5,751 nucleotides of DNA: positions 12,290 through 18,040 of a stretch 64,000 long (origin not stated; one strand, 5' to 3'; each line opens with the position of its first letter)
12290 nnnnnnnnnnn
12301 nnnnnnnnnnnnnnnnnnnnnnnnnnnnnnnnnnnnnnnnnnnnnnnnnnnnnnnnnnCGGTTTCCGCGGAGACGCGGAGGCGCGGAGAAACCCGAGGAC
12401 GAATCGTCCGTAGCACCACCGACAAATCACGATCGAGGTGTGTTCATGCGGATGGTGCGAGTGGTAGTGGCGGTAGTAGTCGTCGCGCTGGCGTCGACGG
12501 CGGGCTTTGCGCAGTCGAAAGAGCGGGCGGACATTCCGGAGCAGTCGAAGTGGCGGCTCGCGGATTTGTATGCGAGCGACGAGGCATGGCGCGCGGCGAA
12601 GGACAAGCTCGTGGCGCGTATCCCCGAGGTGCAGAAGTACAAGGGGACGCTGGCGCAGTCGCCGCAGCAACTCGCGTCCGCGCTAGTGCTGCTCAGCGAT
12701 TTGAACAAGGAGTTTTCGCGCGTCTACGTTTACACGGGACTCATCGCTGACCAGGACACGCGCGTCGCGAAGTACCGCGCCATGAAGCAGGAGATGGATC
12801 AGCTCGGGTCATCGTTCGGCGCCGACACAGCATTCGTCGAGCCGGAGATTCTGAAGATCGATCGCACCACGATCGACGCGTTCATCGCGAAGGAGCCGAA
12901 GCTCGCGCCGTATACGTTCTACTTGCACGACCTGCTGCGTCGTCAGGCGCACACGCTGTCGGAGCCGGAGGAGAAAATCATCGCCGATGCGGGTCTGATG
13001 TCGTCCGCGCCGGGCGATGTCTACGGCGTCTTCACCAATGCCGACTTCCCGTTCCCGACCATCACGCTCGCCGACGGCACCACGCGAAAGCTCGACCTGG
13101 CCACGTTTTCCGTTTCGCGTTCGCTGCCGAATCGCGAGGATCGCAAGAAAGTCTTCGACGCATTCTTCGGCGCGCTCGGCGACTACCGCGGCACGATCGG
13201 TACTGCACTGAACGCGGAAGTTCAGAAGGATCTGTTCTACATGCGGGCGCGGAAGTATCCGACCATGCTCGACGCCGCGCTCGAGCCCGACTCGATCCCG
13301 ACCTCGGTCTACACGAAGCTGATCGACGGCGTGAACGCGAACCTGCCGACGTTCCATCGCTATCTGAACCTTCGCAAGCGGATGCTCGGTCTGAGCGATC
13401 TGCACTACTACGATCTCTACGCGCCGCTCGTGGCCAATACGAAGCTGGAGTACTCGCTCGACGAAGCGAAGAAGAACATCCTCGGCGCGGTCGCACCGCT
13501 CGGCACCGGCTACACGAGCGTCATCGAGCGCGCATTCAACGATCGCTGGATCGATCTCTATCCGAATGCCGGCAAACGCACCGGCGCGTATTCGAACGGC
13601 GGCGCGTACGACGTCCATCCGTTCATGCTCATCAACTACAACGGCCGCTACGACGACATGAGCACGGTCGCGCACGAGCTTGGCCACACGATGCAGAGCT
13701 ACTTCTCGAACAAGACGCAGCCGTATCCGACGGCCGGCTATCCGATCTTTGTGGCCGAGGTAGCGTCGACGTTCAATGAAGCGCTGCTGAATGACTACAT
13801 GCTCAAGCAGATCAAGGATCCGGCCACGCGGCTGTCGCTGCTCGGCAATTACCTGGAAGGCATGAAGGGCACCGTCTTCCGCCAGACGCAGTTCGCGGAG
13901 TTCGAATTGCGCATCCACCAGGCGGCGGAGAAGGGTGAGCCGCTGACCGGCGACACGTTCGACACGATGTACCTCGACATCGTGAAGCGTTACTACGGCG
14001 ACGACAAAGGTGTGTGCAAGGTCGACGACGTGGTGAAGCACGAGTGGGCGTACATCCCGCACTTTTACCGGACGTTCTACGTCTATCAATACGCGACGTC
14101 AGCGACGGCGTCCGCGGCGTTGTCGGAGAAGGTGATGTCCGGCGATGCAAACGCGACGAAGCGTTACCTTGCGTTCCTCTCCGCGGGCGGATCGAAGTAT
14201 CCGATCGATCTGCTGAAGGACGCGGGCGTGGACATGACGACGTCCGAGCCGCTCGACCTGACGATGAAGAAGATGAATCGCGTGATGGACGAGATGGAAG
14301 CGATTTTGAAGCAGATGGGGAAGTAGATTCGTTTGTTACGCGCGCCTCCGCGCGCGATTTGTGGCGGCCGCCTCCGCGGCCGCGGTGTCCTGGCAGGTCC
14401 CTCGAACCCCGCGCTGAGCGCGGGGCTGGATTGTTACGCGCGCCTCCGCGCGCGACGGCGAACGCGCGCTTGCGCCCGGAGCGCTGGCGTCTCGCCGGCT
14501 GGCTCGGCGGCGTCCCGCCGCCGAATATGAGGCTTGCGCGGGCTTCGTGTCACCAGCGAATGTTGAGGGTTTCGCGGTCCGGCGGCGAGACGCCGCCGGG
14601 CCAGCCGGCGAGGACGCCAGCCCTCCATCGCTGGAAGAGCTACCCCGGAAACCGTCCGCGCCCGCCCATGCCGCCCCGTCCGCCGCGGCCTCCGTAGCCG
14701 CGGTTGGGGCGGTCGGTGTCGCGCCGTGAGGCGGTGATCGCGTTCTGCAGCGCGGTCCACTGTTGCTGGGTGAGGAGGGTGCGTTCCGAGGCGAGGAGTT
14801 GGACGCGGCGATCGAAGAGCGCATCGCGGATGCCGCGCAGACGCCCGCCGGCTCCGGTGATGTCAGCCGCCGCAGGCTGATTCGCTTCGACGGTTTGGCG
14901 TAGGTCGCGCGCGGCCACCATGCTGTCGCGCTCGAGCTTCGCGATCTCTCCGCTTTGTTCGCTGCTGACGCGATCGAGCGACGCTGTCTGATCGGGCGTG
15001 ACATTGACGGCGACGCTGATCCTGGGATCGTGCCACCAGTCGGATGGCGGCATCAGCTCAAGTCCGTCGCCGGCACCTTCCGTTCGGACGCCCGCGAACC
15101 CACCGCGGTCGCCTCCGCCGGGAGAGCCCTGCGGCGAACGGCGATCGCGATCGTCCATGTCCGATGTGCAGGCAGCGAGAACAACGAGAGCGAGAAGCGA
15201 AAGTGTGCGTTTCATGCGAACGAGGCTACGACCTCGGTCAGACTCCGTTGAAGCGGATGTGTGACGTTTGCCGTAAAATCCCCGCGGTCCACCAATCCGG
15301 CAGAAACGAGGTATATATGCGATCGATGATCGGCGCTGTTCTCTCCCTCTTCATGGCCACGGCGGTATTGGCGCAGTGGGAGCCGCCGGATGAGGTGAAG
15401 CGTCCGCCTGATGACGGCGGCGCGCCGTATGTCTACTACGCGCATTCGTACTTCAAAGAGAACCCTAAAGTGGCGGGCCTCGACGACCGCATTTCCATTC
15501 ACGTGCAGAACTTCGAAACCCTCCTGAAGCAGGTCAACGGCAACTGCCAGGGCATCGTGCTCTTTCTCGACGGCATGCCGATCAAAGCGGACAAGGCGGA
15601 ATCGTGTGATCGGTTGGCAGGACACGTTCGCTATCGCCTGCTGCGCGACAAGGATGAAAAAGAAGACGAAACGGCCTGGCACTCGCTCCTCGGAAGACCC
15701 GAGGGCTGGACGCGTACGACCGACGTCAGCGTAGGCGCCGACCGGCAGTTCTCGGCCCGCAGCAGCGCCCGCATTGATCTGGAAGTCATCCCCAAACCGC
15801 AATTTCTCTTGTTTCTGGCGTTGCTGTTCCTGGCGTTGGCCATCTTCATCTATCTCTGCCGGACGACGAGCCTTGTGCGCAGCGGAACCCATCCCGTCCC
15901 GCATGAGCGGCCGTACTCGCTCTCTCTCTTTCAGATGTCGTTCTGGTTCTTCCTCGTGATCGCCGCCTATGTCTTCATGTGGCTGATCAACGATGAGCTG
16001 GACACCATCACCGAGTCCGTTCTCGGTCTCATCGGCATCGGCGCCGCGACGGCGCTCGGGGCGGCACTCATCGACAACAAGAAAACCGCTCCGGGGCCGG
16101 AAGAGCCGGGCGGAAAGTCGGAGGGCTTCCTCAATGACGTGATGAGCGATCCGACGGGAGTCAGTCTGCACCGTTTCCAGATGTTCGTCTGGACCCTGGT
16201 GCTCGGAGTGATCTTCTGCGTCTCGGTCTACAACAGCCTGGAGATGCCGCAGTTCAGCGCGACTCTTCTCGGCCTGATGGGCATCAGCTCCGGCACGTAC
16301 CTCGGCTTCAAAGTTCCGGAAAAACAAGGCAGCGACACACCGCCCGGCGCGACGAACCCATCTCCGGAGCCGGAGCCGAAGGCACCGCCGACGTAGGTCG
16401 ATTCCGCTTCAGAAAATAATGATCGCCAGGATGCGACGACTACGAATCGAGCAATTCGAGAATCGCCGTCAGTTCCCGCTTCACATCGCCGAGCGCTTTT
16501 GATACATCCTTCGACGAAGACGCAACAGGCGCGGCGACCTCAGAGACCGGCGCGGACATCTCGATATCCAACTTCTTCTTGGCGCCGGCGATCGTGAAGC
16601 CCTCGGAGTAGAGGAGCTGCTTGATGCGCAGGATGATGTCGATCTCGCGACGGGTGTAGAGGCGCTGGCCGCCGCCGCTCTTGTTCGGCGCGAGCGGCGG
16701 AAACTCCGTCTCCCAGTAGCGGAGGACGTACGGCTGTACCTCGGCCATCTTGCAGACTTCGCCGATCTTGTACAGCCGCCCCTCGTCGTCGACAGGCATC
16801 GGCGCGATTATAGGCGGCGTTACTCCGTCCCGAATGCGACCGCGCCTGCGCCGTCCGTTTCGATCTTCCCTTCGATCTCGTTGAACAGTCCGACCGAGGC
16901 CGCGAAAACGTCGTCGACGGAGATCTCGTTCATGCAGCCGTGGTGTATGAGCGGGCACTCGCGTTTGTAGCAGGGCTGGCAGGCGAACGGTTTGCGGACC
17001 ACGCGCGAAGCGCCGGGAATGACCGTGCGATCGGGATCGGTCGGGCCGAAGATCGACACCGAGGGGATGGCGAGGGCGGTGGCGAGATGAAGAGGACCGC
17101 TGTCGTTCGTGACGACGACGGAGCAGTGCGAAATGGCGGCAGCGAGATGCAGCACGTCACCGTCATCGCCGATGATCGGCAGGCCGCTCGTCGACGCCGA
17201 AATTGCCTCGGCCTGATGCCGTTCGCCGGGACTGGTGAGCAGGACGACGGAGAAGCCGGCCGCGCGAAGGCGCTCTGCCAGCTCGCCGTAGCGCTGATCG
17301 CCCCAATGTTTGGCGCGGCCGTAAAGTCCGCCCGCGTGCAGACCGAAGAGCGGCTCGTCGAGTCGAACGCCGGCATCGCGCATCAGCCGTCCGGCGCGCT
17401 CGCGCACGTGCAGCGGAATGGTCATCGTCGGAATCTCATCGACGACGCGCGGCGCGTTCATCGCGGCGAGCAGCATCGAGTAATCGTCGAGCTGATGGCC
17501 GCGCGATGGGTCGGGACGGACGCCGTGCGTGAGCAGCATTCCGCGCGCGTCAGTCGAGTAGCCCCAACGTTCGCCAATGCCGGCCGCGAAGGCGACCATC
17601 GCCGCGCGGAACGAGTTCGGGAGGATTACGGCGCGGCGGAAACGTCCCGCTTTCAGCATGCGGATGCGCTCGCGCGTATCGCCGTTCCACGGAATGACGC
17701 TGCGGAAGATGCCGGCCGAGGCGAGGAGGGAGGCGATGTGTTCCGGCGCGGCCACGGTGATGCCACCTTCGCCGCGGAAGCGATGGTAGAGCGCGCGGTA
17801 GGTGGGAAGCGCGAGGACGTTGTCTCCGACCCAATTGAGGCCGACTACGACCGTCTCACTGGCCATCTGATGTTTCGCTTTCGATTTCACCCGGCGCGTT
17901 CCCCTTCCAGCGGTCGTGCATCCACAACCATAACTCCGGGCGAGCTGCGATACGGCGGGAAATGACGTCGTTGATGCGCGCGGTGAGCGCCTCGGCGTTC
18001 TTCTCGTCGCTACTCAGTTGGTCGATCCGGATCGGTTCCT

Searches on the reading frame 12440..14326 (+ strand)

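Call 13: search_protein_families(library=pfam, proteins=[window:12440-14326:+], max_evalue=0.0001)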
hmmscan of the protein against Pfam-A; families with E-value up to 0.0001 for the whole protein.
window:12440-14326:+ (628 aa): 2 families
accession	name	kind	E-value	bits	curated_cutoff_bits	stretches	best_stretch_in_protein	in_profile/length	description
PF01432.26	Peptidase_M3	-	9.4e-72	243.2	27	1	228-609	4-455/457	Peptidase family M3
PF08439.15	Peptidase_M3_N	-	4.1e-22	78.6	25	1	136-205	1-70/70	Oligopeptidase F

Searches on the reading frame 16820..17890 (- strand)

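Call 16: search_protein_families(library=pfam, proteins=[window:16820-17890:-], max_evalue=0.0001)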
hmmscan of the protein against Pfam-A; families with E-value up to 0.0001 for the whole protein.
window:16820-17890:- (356 aa): 1 family
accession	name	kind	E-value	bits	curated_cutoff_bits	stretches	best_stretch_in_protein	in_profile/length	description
PF01075.23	Glyco_transf_9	-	5.5e-32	111.5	22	1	76-314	5-243/247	Glycosyltransferase family 9 (heptosyltransferase)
